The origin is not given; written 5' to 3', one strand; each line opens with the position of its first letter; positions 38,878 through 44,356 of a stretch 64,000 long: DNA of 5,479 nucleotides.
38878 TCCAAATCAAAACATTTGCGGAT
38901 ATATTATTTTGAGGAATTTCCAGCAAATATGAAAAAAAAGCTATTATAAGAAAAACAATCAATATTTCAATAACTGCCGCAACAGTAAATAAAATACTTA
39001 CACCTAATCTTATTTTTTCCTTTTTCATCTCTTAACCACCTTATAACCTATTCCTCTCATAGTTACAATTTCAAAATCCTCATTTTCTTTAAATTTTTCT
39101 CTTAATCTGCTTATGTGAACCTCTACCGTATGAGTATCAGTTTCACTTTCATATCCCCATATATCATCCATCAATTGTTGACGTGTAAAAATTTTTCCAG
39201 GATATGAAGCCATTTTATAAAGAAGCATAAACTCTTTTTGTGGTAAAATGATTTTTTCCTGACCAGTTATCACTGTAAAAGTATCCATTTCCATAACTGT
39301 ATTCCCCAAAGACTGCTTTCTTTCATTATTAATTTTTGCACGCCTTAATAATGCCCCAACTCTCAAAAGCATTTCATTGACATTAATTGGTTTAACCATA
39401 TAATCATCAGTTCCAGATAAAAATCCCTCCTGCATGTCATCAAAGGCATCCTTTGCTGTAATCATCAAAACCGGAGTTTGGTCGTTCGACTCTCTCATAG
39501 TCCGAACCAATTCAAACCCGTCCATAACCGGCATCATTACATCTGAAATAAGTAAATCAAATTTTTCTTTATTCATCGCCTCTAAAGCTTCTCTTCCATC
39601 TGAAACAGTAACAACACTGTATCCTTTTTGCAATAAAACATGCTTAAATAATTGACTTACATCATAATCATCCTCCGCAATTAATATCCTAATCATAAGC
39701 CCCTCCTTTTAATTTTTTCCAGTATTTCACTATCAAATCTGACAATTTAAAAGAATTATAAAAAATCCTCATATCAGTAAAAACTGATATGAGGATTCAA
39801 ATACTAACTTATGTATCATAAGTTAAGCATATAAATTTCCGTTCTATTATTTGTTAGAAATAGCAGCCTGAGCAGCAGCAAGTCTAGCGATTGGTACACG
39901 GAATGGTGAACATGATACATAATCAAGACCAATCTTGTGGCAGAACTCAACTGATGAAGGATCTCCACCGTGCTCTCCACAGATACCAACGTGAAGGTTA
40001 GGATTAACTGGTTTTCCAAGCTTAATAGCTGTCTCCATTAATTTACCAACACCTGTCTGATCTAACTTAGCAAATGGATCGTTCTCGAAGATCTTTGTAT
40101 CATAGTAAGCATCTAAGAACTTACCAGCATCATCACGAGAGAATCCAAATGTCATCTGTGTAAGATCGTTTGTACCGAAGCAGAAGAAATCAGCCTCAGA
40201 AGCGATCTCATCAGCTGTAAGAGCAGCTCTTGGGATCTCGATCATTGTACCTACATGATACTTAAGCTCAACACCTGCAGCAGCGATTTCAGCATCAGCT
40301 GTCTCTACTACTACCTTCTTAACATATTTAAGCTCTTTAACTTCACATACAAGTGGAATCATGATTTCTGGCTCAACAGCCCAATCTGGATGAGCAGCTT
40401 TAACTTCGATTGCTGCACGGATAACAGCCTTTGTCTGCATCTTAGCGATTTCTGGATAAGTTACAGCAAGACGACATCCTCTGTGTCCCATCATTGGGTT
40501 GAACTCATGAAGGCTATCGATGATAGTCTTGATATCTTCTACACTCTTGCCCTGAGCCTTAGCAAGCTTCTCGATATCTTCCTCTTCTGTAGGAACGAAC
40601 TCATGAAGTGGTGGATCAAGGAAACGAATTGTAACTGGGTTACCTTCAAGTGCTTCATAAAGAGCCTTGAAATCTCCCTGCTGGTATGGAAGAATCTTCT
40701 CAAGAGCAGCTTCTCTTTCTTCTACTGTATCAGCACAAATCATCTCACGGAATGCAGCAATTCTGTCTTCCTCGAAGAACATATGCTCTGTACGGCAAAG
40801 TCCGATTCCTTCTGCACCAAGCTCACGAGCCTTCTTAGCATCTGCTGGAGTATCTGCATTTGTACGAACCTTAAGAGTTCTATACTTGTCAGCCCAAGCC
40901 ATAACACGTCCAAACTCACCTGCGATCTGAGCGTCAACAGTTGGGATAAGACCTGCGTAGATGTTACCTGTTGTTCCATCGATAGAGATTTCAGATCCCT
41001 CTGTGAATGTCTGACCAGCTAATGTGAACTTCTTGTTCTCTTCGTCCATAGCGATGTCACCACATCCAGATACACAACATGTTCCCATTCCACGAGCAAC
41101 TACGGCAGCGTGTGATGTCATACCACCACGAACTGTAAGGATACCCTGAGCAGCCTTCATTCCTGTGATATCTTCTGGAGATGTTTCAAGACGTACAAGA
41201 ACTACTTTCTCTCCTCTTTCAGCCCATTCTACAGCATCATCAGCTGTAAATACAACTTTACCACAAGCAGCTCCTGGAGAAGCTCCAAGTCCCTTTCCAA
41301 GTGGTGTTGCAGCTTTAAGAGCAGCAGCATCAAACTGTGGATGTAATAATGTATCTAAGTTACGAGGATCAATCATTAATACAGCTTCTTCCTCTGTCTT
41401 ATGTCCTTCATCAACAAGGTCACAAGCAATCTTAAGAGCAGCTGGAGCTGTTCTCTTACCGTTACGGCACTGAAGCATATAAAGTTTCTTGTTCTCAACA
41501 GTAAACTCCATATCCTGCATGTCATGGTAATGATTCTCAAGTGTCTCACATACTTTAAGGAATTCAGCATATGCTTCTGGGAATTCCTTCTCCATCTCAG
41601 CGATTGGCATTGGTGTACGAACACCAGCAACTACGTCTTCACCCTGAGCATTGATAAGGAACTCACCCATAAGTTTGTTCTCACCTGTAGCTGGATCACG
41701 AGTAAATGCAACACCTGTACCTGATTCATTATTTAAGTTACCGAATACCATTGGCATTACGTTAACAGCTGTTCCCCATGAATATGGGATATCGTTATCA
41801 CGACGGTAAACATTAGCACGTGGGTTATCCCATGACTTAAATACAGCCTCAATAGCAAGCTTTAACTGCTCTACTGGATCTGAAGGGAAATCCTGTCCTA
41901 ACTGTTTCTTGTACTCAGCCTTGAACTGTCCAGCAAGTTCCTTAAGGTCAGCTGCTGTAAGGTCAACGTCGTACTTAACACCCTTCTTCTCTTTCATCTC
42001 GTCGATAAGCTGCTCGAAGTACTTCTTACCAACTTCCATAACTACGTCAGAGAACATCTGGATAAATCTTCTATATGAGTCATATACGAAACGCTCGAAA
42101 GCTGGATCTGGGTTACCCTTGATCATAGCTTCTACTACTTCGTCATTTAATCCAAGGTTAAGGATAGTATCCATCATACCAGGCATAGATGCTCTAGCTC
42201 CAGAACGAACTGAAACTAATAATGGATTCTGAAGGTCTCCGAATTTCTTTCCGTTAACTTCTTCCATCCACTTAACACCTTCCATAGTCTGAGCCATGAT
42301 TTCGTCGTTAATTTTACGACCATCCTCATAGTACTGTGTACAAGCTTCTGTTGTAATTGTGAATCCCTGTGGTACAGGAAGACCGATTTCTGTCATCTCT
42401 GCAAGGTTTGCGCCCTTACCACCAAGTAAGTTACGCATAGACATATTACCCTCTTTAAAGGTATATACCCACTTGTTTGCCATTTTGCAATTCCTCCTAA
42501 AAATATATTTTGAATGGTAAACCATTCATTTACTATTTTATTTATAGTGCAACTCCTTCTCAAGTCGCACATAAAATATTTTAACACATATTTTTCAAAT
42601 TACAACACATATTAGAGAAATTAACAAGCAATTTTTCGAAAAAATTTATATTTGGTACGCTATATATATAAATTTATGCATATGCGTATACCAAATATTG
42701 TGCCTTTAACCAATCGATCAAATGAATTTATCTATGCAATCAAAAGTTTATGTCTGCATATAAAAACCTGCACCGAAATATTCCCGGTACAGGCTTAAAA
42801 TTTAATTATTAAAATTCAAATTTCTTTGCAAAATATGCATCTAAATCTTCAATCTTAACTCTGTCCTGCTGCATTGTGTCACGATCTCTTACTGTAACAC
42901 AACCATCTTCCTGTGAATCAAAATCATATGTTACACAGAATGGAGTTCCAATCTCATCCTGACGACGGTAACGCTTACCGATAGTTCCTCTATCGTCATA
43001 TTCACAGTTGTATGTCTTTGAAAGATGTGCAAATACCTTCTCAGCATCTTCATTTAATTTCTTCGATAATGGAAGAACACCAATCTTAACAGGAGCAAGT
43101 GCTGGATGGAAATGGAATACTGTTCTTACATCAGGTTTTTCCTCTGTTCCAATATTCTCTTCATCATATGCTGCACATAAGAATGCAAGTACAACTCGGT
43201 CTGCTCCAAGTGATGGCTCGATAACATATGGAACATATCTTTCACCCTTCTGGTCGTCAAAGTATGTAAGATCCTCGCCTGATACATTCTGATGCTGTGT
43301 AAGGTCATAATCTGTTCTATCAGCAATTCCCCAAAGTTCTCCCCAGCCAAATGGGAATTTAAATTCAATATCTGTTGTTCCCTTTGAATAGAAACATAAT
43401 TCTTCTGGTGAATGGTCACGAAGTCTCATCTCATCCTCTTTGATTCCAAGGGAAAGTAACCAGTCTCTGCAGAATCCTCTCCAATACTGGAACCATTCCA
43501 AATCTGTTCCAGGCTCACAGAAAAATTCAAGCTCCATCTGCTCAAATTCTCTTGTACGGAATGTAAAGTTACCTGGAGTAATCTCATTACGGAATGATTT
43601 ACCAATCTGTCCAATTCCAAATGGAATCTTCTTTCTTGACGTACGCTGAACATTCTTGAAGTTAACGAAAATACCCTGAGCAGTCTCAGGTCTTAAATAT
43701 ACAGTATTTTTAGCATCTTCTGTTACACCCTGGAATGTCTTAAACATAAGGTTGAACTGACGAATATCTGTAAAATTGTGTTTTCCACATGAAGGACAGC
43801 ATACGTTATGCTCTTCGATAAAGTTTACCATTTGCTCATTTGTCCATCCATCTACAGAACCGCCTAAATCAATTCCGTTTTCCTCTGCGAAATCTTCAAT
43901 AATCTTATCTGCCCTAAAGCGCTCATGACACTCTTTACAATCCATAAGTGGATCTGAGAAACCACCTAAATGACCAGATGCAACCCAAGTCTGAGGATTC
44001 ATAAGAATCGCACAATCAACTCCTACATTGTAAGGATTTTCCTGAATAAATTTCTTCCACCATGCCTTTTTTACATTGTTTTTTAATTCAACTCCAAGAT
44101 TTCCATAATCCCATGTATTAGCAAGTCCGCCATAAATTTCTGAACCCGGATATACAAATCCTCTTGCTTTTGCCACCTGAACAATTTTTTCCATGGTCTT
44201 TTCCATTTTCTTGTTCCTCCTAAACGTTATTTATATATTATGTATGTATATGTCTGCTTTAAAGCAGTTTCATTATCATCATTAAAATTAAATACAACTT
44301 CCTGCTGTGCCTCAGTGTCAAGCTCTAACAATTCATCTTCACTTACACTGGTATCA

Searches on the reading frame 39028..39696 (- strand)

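Call 72: search_protein_families(library=pfam, proteins=[window:39028-39696:-], max_evalue=0.0001)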
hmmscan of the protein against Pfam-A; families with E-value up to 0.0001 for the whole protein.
window:39028-39696:- (223 aa): 2 families
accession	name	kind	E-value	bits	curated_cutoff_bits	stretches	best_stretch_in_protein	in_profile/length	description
PF00072.30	Response_reg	-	4.9e-29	101.2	30.2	1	4-112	1-109/111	Response regulator receiver domain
PF00486.34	Trans_reg_C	-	3.2e-23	82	26.2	1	147-219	2-76/77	Transcriptional regulatory protein, C terminal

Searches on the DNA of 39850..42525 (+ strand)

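Call 79: search_dna_similar(query=window:39850-42525:+, collection=plasmids, mode=near, max_rows=3)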
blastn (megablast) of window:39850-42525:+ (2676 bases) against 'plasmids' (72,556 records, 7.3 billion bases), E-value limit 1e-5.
No match.

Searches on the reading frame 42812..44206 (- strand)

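Call 72: search_protein_families(library=pfam, proteins=[window:42812-44206:-], max_evalue=0.0001)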
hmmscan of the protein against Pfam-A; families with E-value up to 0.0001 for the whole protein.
window:42812-44206:- (465 aa): 2 families
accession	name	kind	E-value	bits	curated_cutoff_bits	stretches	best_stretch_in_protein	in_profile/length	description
PF03129.25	HGTP_anticodon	-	5.7e-20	71.7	21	1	375-461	2-93/94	Anticodon binding domain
PF00587.30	tRNA-synt_2b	-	4.4e-10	40.3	29.3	1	163-343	5-176/179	tRNA synthetase class II core domain (G, H, P, S and T)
